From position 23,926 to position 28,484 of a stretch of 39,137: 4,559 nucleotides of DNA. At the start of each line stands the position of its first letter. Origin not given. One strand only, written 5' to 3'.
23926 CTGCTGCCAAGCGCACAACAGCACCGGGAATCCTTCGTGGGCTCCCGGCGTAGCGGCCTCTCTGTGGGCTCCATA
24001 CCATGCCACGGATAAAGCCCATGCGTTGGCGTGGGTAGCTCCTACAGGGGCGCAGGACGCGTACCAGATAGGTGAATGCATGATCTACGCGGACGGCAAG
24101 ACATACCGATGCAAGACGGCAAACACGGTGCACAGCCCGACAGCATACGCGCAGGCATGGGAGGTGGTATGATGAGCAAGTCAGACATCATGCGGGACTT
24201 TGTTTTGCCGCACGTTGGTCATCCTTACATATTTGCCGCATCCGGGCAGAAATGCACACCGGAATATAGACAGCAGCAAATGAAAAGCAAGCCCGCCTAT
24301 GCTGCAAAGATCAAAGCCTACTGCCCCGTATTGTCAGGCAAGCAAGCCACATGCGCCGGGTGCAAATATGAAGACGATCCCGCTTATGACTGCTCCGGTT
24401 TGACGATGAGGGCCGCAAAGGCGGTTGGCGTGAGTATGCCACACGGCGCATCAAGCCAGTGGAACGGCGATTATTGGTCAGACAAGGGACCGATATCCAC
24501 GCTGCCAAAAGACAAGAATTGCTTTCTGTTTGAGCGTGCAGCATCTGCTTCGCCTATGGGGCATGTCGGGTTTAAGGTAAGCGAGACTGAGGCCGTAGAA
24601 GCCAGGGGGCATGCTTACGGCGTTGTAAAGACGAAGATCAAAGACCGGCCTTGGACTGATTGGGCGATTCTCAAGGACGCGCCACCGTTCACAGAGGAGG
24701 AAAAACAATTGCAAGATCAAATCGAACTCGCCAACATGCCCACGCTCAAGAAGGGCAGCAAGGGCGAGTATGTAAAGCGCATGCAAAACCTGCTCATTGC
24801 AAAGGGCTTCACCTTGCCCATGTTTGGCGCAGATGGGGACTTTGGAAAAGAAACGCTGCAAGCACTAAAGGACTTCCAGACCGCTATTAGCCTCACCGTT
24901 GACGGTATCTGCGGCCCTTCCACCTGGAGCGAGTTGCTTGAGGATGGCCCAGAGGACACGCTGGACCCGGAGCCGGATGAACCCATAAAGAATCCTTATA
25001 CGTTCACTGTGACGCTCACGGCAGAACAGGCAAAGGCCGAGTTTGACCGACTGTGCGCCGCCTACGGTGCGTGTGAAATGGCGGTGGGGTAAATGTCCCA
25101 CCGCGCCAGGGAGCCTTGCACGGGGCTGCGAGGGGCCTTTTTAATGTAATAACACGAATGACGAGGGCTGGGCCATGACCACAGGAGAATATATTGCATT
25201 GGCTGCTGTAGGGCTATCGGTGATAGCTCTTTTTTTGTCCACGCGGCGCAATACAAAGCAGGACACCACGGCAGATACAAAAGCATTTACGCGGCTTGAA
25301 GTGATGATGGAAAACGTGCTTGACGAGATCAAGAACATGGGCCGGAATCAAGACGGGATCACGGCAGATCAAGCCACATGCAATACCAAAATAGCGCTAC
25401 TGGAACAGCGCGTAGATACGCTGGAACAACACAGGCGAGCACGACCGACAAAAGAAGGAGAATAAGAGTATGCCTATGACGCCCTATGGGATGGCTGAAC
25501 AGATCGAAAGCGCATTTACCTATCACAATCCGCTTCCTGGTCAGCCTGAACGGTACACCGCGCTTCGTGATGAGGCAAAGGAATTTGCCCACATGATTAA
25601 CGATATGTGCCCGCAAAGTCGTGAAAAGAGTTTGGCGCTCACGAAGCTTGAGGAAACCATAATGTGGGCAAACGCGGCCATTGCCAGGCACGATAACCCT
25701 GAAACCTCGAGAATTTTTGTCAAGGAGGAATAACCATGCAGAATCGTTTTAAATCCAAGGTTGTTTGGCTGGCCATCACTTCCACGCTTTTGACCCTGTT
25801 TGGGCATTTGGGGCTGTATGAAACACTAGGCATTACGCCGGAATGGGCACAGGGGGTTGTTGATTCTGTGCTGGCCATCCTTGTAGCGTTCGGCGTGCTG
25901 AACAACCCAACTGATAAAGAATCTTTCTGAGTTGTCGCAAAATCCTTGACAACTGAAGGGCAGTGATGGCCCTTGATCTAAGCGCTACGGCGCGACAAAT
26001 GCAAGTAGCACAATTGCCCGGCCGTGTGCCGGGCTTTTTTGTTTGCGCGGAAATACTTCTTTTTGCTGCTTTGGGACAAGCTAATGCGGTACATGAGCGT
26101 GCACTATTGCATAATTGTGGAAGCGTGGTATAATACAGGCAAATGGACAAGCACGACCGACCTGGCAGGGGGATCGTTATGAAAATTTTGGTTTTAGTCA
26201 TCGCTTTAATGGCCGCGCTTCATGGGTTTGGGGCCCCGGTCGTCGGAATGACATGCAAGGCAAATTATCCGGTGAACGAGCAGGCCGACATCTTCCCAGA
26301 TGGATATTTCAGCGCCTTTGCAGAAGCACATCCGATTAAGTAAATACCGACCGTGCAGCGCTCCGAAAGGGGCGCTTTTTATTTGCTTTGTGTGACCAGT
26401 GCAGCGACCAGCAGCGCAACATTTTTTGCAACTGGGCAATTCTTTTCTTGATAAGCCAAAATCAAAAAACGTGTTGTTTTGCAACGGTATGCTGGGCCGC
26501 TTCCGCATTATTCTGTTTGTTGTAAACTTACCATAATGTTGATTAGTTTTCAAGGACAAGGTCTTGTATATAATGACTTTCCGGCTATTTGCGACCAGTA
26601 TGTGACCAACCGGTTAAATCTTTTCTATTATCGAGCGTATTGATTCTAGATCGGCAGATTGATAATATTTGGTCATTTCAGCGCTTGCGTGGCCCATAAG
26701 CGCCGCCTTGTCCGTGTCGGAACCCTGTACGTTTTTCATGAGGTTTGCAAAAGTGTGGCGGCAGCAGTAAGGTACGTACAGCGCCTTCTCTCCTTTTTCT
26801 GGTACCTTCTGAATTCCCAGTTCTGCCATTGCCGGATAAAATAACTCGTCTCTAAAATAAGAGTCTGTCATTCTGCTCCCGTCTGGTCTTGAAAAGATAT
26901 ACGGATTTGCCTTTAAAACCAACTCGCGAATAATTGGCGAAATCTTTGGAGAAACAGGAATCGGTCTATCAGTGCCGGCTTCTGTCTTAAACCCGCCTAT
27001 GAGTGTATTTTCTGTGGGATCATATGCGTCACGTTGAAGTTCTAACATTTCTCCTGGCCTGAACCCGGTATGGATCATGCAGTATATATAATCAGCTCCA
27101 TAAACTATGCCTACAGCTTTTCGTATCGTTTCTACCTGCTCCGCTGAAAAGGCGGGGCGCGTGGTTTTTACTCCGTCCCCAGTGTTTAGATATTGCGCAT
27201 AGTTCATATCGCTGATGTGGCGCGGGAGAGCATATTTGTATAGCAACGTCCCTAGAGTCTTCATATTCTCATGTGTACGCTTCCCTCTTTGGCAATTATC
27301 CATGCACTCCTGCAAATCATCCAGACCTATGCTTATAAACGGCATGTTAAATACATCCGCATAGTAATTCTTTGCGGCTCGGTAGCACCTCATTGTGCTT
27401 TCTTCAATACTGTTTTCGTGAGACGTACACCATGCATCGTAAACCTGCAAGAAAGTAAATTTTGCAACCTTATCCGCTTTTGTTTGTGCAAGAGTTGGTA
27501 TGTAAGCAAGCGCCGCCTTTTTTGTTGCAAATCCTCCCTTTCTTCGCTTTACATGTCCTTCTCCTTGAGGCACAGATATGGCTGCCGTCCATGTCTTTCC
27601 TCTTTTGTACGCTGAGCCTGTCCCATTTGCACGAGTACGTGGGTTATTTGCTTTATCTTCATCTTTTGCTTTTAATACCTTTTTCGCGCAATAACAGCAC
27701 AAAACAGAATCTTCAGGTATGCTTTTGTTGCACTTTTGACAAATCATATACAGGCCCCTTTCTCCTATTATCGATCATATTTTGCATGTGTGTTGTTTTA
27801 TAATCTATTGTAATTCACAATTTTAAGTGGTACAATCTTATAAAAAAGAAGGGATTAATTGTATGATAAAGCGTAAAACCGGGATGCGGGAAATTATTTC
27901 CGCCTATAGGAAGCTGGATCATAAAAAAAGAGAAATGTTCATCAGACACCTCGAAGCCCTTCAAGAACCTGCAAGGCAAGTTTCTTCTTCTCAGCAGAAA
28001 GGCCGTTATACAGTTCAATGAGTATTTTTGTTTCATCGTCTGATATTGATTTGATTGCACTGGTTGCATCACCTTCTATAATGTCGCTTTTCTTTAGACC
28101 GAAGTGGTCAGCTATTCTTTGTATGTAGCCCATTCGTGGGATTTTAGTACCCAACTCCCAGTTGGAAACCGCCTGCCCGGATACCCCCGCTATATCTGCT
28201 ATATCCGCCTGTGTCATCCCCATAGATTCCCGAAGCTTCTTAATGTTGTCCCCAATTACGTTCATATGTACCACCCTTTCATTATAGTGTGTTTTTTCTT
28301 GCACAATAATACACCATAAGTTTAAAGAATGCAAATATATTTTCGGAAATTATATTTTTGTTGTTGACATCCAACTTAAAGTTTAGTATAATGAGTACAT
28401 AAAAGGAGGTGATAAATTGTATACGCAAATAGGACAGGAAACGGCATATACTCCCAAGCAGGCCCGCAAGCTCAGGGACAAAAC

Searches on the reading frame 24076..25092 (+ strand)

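Call 89: search_protein_families(library=pfam, proteins=[window:24076-25092:+], max_evalue=0.001)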
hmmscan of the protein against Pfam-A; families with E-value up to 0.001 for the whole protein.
window:24076-25092:+ (338 aa): 1 family
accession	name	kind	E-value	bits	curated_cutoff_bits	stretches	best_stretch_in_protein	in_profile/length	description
PF01471.23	PG_binding_1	-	8.3e-12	45.6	23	1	230-286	2-56/57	Putative peptidoglycan binding domain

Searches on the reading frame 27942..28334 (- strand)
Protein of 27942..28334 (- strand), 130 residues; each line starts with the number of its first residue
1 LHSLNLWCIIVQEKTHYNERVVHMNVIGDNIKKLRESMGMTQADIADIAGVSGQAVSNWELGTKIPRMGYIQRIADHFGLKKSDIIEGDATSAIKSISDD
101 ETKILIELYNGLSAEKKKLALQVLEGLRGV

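Call 89: search_protein_families(library=pfam, proteins=[window:27942-28334:-], max_evalue=0.001)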
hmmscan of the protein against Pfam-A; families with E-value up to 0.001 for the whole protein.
window:27942-28334:- (130 aa): 5 families
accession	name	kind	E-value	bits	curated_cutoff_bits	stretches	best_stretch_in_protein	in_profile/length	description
PF01381.28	HTH_3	-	1.7e-13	50.8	23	1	31-81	1-51/55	Helix-turn-helix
PF13560.12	HTH_31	-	1.8e-08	35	27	1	28-81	3-57/64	Helix-turn-helix domain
PF12844.13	HTH_19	-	3.1e-07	30.7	30.2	1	28-87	1-60/64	Helix-turn-helix domain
PF13443.12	HTH_26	-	1.9e-05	25.3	22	1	30-87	1-59/63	Cro/C1-type HTH DNA-binding domain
PF15731.11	MqsA_antitoxin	-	0.00042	20.9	30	1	10-72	53-115/131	Antitoxin component of bacterial toxin-antitoxin system, MqsA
